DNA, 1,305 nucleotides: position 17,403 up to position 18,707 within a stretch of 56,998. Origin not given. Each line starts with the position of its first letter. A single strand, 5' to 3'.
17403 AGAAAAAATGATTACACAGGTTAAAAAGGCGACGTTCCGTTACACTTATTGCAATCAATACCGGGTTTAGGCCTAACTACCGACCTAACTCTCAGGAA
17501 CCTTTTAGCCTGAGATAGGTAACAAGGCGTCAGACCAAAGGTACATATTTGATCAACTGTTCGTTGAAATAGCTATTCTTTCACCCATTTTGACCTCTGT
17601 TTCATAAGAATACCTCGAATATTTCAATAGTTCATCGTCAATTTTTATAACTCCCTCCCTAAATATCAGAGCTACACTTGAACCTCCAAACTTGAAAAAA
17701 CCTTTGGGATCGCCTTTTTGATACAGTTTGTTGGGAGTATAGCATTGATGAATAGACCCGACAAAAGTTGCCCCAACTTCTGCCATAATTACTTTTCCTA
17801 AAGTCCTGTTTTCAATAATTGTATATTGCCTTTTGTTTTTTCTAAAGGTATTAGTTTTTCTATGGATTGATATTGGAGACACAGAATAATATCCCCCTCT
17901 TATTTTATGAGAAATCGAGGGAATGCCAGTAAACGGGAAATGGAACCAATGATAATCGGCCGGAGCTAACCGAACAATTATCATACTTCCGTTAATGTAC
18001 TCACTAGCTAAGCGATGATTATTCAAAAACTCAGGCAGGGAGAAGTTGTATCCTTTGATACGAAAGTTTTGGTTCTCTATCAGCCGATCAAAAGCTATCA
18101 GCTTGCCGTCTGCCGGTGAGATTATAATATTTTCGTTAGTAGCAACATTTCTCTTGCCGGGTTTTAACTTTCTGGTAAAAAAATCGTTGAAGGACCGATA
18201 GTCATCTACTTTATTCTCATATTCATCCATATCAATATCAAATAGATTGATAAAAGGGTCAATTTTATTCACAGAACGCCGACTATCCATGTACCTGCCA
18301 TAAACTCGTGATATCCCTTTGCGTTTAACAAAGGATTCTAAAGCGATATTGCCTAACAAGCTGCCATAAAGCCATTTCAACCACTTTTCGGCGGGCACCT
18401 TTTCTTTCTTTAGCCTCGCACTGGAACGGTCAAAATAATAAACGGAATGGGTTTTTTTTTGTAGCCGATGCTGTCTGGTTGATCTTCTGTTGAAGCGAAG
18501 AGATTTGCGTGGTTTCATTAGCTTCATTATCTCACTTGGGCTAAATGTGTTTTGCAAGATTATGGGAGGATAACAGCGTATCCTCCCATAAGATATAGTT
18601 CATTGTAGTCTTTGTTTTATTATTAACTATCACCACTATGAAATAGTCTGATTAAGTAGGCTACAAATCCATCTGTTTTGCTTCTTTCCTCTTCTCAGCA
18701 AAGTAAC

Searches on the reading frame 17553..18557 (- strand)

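Call 49: search_protein_families(library=pfam, proteins=[window:17553-18557:-], max_evalue=0.00001)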
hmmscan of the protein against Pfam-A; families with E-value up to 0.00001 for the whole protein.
window:17553-18557:- (334 aa): 1 family
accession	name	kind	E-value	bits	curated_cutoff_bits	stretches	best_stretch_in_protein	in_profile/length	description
PF02666.20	PS_Dcarbxylase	-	2.9e-53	180.9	22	1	123-329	1-197/198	Phosphatidylserine decarboxylase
